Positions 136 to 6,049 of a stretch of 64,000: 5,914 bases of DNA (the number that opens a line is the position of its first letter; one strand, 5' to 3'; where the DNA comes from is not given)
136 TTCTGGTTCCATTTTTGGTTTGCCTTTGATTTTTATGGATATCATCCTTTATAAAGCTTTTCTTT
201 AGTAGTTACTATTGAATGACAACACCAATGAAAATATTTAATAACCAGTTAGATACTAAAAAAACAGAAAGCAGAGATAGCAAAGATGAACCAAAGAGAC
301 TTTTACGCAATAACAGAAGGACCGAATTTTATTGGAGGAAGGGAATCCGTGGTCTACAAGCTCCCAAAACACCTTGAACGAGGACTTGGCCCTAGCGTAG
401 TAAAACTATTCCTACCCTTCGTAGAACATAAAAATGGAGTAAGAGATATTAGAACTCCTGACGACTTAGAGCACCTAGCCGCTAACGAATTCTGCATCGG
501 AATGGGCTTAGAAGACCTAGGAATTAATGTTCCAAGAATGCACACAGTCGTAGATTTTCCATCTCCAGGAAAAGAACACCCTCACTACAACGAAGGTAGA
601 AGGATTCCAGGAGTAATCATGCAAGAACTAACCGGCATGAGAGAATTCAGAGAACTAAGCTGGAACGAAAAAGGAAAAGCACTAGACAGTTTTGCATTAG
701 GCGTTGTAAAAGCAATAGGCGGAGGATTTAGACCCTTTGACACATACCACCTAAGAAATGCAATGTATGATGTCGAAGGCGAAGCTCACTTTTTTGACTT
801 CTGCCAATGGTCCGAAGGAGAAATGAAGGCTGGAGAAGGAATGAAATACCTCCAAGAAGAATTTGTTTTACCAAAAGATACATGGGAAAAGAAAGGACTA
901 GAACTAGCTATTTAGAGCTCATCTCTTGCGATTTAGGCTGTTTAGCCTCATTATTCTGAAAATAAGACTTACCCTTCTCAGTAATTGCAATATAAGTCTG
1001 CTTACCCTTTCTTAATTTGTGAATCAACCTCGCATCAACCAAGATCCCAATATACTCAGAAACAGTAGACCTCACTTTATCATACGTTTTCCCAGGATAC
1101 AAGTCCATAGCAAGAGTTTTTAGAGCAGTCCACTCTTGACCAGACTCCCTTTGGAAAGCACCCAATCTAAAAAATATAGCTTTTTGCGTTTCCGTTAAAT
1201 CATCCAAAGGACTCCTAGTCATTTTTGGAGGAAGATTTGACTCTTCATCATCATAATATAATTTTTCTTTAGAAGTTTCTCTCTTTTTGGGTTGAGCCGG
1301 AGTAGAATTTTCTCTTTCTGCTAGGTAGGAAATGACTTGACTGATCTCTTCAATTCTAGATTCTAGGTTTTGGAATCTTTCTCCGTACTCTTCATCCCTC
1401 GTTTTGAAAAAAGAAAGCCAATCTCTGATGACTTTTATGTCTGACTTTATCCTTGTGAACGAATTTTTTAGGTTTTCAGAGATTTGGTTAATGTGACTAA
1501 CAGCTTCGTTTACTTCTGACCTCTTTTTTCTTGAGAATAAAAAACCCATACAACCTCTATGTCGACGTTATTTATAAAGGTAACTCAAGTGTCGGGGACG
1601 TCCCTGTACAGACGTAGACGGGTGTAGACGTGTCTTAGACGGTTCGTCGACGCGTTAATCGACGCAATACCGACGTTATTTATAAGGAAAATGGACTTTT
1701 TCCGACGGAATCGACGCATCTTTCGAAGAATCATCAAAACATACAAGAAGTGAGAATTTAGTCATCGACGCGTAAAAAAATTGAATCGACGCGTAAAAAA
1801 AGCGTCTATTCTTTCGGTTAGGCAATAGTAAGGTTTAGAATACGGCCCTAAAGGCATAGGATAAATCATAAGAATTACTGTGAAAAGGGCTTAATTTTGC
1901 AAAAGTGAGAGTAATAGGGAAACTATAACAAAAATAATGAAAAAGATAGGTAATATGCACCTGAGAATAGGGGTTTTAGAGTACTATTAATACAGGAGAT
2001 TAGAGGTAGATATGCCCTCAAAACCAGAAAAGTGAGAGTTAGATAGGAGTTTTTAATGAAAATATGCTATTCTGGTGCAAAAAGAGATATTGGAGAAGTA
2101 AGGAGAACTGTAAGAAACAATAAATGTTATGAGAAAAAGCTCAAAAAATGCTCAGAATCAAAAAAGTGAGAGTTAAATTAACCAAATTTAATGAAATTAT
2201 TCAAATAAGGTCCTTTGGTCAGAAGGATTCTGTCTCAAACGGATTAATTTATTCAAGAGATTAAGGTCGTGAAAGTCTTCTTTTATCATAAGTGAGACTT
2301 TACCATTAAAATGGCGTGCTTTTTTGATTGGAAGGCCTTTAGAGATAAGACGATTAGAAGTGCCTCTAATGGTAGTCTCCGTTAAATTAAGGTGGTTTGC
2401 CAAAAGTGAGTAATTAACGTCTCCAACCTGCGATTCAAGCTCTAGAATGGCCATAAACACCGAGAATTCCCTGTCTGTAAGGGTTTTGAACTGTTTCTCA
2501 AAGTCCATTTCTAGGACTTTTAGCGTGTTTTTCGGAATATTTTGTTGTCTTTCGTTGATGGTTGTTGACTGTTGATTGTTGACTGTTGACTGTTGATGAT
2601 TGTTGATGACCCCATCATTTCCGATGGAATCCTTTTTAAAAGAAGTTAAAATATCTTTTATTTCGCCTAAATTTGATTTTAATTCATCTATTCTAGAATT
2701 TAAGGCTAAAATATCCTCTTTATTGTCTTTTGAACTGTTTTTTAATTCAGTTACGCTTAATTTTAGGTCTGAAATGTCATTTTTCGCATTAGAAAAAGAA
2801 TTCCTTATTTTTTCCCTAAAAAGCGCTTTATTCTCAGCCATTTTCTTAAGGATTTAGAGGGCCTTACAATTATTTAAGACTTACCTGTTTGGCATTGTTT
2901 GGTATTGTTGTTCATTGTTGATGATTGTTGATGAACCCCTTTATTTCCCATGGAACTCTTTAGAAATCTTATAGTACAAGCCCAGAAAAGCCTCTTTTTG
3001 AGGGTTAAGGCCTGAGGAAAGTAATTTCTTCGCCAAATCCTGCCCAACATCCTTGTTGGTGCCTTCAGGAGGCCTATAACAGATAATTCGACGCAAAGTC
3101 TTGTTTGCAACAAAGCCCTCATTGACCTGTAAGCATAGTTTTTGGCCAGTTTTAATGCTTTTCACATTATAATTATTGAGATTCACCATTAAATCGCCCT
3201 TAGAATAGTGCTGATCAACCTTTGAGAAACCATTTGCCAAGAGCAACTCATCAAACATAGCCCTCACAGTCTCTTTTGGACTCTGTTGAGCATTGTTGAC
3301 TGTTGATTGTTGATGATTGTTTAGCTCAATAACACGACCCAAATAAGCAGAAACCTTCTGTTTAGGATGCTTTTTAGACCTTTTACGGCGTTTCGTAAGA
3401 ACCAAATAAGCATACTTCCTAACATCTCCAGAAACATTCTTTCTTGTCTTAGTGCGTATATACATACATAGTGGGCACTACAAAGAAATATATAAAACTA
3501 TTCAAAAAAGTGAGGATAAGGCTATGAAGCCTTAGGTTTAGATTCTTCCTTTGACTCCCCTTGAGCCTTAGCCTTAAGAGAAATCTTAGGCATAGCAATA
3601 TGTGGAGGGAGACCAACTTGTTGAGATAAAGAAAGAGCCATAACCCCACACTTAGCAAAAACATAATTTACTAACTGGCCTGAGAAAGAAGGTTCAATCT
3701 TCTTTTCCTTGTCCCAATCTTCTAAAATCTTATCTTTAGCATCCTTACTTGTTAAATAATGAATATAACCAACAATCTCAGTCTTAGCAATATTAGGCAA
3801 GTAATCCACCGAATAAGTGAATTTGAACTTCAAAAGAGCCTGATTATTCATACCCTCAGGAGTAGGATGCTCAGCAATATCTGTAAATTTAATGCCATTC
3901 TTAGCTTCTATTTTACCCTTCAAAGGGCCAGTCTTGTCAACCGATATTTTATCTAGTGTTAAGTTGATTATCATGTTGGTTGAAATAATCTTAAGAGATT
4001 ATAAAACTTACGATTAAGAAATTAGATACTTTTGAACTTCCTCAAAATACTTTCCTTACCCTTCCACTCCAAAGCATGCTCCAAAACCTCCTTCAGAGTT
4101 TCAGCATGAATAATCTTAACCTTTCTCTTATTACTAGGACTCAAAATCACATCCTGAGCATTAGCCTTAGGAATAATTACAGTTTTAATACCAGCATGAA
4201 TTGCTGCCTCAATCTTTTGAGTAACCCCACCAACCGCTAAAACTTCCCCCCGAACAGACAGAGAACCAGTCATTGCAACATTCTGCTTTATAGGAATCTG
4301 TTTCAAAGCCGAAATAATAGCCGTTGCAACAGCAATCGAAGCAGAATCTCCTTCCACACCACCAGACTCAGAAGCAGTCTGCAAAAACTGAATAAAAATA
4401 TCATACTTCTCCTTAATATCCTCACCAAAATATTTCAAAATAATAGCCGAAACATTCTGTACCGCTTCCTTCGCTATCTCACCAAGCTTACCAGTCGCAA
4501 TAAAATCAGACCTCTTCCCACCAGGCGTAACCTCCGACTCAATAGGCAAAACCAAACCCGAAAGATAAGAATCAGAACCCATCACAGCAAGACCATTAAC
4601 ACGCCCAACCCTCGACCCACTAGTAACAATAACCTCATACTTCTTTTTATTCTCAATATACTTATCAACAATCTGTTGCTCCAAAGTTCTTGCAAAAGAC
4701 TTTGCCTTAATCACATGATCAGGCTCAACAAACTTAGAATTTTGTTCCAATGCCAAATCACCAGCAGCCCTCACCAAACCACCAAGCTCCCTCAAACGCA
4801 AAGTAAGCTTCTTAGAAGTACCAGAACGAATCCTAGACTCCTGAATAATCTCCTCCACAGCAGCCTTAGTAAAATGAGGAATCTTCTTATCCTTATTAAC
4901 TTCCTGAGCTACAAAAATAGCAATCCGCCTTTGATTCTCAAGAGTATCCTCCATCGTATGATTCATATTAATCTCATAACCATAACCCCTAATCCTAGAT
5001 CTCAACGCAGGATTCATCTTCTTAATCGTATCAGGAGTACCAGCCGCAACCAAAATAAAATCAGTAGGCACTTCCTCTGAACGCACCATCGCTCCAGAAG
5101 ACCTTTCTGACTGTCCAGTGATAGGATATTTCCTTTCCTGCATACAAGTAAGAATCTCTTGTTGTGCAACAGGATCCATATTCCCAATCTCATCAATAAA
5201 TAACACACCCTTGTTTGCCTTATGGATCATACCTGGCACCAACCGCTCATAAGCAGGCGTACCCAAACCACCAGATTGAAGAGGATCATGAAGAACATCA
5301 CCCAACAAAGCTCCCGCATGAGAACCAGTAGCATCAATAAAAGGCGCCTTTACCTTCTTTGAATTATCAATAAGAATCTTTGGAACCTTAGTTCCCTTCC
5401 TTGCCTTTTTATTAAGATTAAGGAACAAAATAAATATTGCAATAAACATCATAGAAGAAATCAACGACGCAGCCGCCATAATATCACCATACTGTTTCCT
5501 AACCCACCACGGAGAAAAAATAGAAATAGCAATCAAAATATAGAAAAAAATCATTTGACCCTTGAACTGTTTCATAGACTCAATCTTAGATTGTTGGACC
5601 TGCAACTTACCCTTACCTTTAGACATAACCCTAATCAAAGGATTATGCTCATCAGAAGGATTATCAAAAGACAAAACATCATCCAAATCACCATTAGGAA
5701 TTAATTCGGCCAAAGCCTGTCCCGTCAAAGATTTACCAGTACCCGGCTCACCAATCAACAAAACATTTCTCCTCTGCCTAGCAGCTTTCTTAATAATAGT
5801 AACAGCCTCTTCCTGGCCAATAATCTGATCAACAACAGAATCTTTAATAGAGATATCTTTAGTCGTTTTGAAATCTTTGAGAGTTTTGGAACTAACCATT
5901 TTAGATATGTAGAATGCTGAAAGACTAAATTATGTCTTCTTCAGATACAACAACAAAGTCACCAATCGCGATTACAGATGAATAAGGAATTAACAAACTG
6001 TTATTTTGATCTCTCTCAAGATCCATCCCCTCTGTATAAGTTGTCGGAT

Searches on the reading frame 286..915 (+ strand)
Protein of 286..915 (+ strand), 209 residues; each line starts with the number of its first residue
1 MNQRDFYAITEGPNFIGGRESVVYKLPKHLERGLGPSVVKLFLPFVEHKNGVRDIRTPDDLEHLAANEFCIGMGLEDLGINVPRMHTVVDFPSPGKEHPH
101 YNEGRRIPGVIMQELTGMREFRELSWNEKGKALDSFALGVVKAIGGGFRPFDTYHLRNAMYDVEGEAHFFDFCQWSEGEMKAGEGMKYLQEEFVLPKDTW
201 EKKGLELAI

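Call 24: search_protein_families(library=pfam, proteins=[window:286-915:+], max_evalue=0.01)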
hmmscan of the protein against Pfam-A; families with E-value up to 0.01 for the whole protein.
window:286-915:+ (209 aa): 0 families

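Call 56: find_encoding_contigs(protein=window:286-915:+, flank=10000, max_places=2)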
Protein window:286-915:+ (209 aa): 4 contigs read that carry it; 2 places shown.
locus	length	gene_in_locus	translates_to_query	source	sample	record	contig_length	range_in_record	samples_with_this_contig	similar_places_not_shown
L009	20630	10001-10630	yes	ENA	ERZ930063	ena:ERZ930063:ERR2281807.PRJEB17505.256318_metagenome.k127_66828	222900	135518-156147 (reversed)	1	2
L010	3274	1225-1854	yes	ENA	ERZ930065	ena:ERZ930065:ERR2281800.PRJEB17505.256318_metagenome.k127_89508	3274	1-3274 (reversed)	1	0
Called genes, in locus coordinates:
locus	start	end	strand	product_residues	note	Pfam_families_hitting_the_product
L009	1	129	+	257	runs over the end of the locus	PF24334:DUF7502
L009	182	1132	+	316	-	PF20030:bpMoxR, PF00004:AAA (weak), PF07726:AAA_3, PF07728:AAA_5, PF17863:AAA_lid_2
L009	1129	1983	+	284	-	PF01882:DUF58, PF13519:VWA_2 (weak)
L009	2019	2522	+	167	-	PF02698:DUF218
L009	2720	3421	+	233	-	PF09754:PAC2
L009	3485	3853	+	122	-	PF02643:DUF192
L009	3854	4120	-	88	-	-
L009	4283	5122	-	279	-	PF02899:Phage_int_SAM_1, PF13495:Phage_int_SAM_4, PF00589:Phage_integrase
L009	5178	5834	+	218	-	-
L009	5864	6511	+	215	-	-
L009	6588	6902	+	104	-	-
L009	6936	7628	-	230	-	-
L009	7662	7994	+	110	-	-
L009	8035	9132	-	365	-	PF01636:APH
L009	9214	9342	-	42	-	-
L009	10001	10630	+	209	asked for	-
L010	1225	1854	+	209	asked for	-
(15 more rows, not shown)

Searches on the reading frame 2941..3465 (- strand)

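Call 24: search_protein_families(library=pfam, proteins=[window:2941-3465:-], max_evalue=0.01)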
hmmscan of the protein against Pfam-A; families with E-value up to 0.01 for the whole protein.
window:2941-3465:- (174 aa): 1 family
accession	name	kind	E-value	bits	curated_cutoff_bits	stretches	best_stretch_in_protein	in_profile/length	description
PF15344.11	FAM217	-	0.0047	17.3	27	1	14-68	62-117/238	FAM217 family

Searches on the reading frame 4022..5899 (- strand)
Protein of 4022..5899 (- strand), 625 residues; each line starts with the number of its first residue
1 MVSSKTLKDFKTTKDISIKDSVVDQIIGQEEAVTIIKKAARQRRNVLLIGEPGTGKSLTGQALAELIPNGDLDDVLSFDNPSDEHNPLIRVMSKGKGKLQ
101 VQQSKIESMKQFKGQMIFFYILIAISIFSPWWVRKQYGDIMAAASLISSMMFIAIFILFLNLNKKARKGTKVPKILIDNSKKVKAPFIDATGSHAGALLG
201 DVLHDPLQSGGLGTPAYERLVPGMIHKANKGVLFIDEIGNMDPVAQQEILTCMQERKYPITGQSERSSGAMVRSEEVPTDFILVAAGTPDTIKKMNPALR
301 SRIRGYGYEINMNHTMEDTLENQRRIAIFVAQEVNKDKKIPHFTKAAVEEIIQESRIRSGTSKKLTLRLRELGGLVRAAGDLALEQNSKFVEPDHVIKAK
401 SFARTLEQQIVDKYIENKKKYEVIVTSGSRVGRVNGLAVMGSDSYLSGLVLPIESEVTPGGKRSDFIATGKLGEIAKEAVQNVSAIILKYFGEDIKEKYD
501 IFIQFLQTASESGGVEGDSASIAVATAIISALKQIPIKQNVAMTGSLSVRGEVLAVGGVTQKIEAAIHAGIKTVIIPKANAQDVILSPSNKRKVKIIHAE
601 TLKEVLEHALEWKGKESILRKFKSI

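Call 24: search_protein_families(library=pfam, proteins=[window:4022-5899:-], max_evalue=0.01)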
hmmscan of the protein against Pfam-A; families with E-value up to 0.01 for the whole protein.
window:4022-5899:- (625 aa): 17 families
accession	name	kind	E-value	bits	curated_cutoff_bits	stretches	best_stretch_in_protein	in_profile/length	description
PF05362.19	Lon_C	-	1.5e-34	119.8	21.1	1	408-611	4-204/205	Lon protease (S16) C-terminal proteolytic domain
PF00158.32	Sigma54_activat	-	6.1e-14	52.5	20.2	2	216-266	81-130/168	Sigma-54 interaction domain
PF01078.27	Mg_chelatase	-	7.2e-12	45.6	20.3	2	24-76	3-55/207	Magnesium chelatase, subunit ChlI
PF07728.20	AAA_5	-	1.3e-09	38.7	22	2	229-302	66-138/139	AAA domain (dynein-related subfamily)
PF13541.12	ChlI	-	3.6e-08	33.8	27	1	466-580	12-121/121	Subunit ChlI of Mg-chelatase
PF20436.4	LonB_AAA-LID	-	4.7e-08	33.4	22.4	1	342-399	1-58/65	Archaeal LonB, AAA+ ATPase LID domain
PF00493.29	MCM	-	7.7e-07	28.9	23.3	1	17-69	31-83/224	MCM P-loop domain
PF14532.12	Sigma54_activ_2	-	1.8e-06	28.7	25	1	36-66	14-44/138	Sigma-54 interaction domain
PF00004.35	AAA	-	4e-06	27.7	21.2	0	46-66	1-21/131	ATPase family associated with various cellular activities (AAA)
PF20030.5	bpMoxR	-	1e-05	25.1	27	1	19-88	7-77/205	MoxR domain in the MoxR-vWA-beta-propeller ternary systems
PF13401.12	AAA_22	-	7e-05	23.6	27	1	42-83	4-44/130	AAA domain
PF05496.18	RuvB_N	-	0.00033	20.9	27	0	228-302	83-152/159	Holliday junction DNA helicase RuvB P-loop domain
PF13191.12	AAA_16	-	0.0012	19.8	32.6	1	35-66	15-47/167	AAA ATPase domain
PF13654.12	AAA_32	-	0.0012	19.2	21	1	184-292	2-112/133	LonB-like, AAA domain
PF12775.13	AAA_7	-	0.0012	18.8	25.8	1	14-68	5-58/181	P-loop containing dynein motor region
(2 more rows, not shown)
